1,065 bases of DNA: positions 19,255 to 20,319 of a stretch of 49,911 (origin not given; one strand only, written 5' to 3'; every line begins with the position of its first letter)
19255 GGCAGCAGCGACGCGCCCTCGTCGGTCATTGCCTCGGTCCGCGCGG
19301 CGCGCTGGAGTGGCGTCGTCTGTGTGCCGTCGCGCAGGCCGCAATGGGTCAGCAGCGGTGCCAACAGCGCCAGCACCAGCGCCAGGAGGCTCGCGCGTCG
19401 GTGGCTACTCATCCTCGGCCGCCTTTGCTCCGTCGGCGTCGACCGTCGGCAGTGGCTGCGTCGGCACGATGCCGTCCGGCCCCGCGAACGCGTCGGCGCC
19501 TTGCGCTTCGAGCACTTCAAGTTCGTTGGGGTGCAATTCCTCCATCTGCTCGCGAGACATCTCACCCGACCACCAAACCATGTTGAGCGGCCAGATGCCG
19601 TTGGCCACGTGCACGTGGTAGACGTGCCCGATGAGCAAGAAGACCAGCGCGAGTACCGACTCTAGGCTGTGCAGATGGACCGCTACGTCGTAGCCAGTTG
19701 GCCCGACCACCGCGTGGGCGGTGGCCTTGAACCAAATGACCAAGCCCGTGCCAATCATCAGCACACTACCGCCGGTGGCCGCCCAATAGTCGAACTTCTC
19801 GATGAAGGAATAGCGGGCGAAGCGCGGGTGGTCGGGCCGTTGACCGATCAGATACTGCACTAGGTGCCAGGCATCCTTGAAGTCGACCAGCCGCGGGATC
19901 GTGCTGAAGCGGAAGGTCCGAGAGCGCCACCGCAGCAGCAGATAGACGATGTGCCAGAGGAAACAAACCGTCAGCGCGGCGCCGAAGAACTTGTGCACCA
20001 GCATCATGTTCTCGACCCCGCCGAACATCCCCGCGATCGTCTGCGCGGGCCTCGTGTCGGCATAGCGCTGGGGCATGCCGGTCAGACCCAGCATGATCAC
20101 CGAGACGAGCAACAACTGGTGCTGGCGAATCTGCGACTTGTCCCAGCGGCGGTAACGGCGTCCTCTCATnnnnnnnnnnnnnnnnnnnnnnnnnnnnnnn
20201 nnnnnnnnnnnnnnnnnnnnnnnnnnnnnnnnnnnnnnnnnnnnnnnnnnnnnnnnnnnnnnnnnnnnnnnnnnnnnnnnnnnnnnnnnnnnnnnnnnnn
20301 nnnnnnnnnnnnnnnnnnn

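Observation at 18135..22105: Translationally coupled four-gene multiheme cytochrome c / cytochrome b module with no catalytic partner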

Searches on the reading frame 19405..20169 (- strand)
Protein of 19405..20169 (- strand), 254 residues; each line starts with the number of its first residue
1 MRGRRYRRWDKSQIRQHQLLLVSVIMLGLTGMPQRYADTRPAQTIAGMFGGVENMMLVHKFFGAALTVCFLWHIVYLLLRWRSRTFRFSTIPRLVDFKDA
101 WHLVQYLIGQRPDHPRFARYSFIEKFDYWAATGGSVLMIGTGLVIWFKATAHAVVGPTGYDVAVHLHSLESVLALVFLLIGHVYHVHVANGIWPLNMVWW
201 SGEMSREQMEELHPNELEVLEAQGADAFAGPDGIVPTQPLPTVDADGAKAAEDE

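Call 8: search_protein_families(library=pfam, proteins=[window:19405-20169:-], max_evalue=0.1)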
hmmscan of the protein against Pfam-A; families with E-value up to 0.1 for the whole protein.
window:19405-20169:- (254 aa): 2 families
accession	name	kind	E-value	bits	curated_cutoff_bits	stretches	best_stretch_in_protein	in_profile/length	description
PF01292.26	Ni_hydr_CYTB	-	1.6e-14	54.5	30.1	1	8-188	1-164/179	Prokaryotic cytochrome b561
PF14358.11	DUF4405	-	0.014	16.3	26.7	1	19-76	5-64/66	Domain of unknown function (DUF4405)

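Call 9: search_protein_families(library=ncbifam, proteins=[window:19405-20169:-], max_evalue=0.1)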
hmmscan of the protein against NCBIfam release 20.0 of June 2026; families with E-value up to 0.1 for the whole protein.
window:19405-20169:- (254 aa): 5 families
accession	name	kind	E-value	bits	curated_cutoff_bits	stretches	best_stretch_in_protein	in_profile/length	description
TIGR01583.1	formate-DH-gamm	equivalog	2.1e-11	44.2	115.85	1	7-213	3-194/204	formate dehydrogenase subunit gamma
NF007924.0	PRK10639.1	equivalog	0.00039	20.2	341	1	49-191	47-176/211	formate dehydrogenase cytochrome b556 subunit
NF007558.0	PRK10179.1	equivalog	0.00043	20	339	1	19-221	20-205/217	formate dehydrogenase-N subunit gamma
NF007740.0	PRK10420.1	equivalog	0.011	14.4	918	1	118-178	358-421/551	L-lactate permease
TIGR02125.1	CytB-hydogenase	equivalog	0.028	13.9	121.5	1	23-159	17-161/212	Ni/Fe-hydrogenase, b-type cytochrome subunit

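Call 14: search_solved_structures(query=window:19405-20169:-, max_evalue=0.1)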
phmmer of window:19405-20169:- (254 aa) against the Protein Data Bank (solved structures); distinct sequences matched with E-value up to 0.1: 1.
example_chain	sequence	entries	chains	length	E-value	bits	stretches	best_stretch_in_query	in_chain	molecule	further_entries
1kqf_C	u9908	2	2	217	0.0035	19.9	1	42-221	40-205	FORMATE DEHYDROGENASE, NITRATE-INDUCIBLE, CYTOCHROME B556(FDN) SUBUNIT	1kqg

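Call 18: find_homologous_proteins(query=window:19405-20169:-, max_evalue=0.00001)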
Query window:19405-20169:- (254 aa): 10 proteins with E <= 0.00001 among 702 candidates.
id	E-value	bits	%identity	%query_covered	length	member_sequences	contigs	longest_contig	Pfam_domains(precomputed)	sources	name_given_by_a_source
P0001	4.3e-172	588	100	100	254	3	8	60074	PF01292.27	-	-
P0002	2.7e-98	346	63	94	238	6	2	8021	PF01292.27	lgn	-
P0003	1.4e-85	305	57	95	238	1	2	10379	PF01292.27,PF14017.12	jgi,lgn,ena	jgi:cytochrome b subunit of formate dehydrogenase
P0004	1.3e-81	292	57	87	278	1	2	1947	PF01292.27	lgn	-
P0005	1.3e-80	289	57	87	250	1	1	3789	PF01292.27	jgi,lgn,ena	jgi:cytochrome b subunit of formate dehydrogenase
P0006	8.0e-72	260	54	84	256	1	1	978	PF01292.27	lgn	-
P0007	7.4e-71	257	53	87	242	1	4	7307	PF01292.27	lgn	-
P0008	2.6e-60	222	42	98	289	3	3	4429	PF01292.27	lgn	-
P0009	2.9e-42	163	38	88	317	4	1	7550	PF01292.27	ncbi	-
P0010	3.7e-29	120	31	85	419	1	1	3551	PF01292.27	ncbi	-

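Call 19: find_encoding_contigs(protein=P0003, flank=8000, max_places=3)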
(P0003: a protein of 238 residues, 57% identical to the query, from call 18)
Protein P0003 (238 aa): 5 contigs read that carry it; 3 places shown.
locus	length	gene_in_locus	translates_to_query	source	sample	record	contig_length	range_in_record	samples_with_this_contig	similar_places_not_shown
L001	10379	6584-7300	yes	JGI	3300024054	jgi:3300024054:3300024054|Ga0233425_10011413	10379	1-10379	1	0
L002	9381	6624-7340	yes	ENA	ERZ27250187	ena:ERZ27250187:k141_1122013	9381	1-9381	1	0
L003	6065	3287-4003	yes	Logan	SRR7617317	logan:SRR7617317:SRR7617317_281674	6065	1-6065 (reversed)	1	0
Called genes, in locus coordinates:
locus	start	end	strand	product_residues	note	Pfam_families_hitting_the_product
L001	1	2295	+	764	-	?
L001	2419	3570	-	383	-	PF04055:Radical_SAM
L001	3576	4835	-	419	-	PF04055:Radical_SAM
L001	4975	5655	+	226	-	PF14522:Cytochrome_C7 (faint), PF22678:Cytochrom_c_NrfB-like, PF14537:Cytochrom_c3_2 (weak), PF09699:Paired_CXXCH_1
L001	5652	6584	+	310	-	PF09699:Paired_CXXCH_1 (faint), PF14522:Cytochrome_C7 (faint), PF14537:Cytochrom_c3_2 (faint), PF22113:Mtrc-MtrF_II-IV_dom (faint)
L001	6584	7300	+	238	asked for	PF01292:Ni_hydr_CYTB, PF14017:DUF4233 (faint)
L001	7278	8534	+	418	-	PF14522:Cytochrome_C7 (faint)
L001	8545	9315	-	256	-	PF00899:ThiF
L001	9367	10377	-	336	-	?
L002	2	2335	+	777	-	?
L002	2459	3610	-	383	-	PF04055:Radical_SAM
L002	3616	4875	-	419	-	PF04055:Radical_SAM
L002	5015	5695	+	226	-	PF14522:Cytochrome_C7 (faint), PF22678:Cytochrom_c_NrfB-like, PF14537:Cytochrom_c3_2 (weak), PF09699:Paired_CXXCH_1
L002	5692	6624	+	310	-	PF09699:Paired_CXXCH_1 (faint), PF14522:Cytochrome_C7 (faint), PF14537:Cytochrom_c3_2 (faint), PF22113:Mtrc-MtrF_II-IV_dom (faint)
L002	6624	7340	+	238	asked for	PF01292:Ni_hydr_CYTB, PF14017:DUF4233 (faint)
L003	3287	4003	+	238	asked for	PF01292:Ni_hydr_CYTB, PF14017:DUF4233 (faint)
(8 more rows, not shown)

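Call 20: find_encoding_contigs(protein=P0009, flank=8000, max_places=3)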
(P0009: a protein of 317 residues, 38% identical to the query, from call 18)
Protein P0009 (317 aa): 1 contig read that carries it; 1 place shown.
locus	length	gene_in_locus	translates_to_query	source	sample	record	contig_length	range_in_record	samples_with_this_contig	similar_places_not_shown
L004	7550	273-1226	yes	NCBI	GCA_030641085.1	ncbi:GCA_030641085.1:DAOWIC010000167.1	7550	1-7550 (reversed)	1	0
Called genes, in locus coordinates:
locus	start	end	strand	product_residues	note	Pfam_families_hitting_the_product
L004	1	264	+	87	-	?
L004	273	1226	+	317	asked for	PF01292:Ni_hydr_CYTB (weak)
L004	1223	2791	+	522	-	PF02085:Cytochrom_CIII (faint), PF14537:Cytochrom_c3_2 (faint), PF14522:Cytochrome_C7 (weak)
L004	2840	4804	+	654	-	PF02085:Cytochrom_CIII (faint), PF09699:Paired_CXXCH_1 (faint), PF14522:Cytochrome_C7 (faint), PF14537:Cytochrom_c3_2 (faint), PF22678:Cytochrom_c_NrfB-like (faint), PF01292:Ni_hydr_CYTB (weak)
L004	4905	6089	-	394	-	-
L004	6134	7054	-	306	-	-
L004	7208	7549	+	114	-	?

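Call 21: find_encoding_contigs(protein=P0002, flank=8000, max_places=3)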
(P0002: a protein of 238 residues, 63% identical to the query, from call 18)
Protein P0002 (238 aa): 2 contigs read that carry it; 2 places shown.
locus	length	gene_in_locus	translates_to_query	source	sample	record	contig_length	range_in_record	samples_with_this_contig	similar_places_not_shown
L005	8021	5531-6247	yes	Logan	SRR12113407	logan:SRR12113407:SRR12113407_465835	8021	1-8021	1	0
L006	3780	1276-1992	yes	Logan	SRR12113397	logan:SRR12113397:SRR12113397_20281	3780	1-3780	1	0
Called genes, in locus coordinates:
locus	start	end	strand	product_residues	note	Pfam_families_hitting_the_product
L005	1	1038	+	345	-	?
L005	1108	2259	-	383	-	PF04055:Radical_SAM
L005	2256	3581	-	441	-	PF04055:Radical_SAM, PF13353:Fer4_12 (faint)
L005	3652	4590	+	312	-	PF14522:Cytochrome_C7 (faint), PF14537:Cytochrom_c3_2 (faint), PF22678:Cytochrom_c_NrfB-like, PF09699:Paired_CXXCH_1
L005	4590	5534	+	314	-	PF14522:Cytochrome_C7 (faint), PF22113:Mtrc-MtrF_II-IV_dom (faint)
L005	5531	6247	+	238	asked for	PF01292:Ni_hydr_CYTB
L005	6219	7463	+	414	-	PF14522:Cytochrome_C7 (faint)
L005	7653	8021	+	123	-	?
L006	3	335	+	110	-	?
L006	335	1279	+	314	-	PF14522:Cytochrome_C7 (faint), PF22113:Mtrc-MtrF_II-IV_dom (faint)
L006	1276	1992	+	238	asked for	PF01292:Ni_hydr_CYTB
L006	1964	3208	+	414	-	PF14522:Cytochrome_C7 (weak)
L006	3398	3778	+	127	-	?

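Call 24: find_related_loci(query=A1, collection=genome_contigs, flank=8000)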
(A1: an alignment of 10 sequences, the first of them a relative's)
Query A1 (254 aa) in genome_contigs; peptide patterns used: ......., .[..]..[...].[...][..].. (x = any residue, [..] = any of these).
600 stretches matched a pattern (row limit reached: there are more); 583 encode a relative of the query (tblastn E <= 1e-3); the best 80 are kept; 80 distinct loci.
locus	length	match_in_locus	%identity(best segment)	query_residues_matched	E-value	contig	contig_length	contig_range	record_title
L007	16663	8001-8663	40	4-226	2e-49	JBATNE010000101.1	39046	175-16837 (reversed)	MAG: Candidatus Zixiibacteriota bacterium isolate MFD10473_ilm_asm_bin15 k127_211870, whole genome shotgun sequence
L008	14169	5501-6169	36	2-226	2e-49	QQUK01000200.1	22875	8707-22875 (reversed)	MAG: Calditrichaeota bacterium isolate CLD4 403, whole genome shotgun sequence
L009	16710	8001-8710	61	1-238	5e-84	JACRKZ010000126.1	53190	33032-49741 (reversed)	MAG: Armatimonadetes bacterium isolate NC_groundwater_1868_Pr3_B-0.1um_69_17 SR2-18-B1_coassembly_296733, whole genome s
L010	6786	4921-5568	41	6-221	3e-48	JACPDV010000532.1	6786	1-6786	MAG: Armatimonadetes bacterium isolate NC_groundwater_318_Ag_B-0.1um_71_9 GD18-4_B1_scaffold_1015225, whole genome shotg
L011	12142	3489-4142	40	4-223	8e-48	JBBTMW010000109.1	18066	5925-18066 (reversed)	MAG: Candidatus Zixiibacteriota bacterium isolate H41-bin161_1 H41_bin161_1_000000000109, whole genome shotgun sequence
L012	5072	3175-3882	36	4-233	3e-47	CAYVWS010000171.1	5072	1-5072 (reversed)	MAG TPA_asm: uncultured Ignavibacteriales bacterium isolate binchicken_co118_103 genome assembly, contig: NODE_23485_len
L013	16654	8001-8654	37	4-223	4e-46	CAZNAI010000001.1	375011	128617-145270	MAG TPA_asm: uncultured Ignavibacteriales bacterium isolate binchicken_co200_62 genome assembly, contig: k141_1541054, w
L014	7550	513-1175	38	4-227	6e-46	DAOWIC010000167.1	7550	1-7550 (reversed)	MAG TPA_asm: Calditrichota bacterium isolate CSMAG_2033 CSMAG_2033_k141_2536833_length_7550_cov_9.7209, whole genome sho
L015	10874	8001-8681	36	3-229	2e-45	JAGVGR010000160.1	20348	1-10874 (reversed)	MAG: bacterium isolate DeMMO2_8 c_000000047785, whole genome shotgun sequence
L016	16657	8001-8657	37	6-223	6e-45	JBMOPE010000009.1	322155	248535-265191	MAG: Bacillota bacterium isolate Betzabe_MAG120 MAG120_9, whole genome shotgun sequence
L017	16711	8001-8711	35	4-238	9e-45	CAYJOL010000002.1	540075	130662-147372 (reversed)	MAG TPA_asm: uncultured Ignavibacteriales bacterium isolate ERP124720_co1_93 genome assembly, contig: NODE_16_length_540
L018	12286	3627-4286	36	6-224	1e-44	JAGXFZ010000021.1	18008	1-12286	MAG: Gracilibacter sp. isolate LH_M27 k141_301613, whole genome shotgun sequence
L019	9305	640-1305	36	2-223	3e-44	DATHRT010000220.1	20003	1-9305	MAG TPA_asm: Candidatus Limnocylindria bacterium isolate SMAG_U16032 k141_409489, whole genome shotgun sequence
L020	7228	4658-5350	35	3-233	1e-44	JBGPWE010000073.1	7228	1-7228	MAG: bacterium isolate OBJ1_062018_090_71 k141_785665_length_7228_cov_9.0000, whole genome shotgun sequence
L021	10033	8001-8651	37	4-220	4e-44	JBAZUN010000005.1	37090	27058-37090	MAG: Candidatus Latescibacterota bacterium isolate SO_2017_GW1_23 NODE_5146_length_37090_cov_0.954495_OW334_2017, whole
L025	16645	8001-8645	36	4-218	2e-43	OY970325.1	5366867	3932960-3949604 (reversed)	MAG: uncultured Armatimonadetes bacterium isolate MFD05942.bin.1.84 genome assembly, chromosome: 1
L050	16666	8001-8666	34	2-222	8e-38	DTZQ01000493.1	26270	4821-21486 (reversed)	MAG TPA_asm: Armatimonadota bacterium isolate UWMA-0252 k99_2956843, whole genome shotgun sequence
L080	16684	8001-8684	33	4-218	6e-35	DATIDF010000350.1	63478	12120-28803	MAG TPA_asm: Anaeromyxobacter sp. isolate SMAG_U16336 k141_1772467, whole genome shotgun sequence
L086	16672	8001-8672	33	16-239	8e-35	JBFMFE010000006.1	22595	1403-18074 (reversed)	MAG: bacterium isolate MAG263 MAG263_6, whole genome shotgun sequence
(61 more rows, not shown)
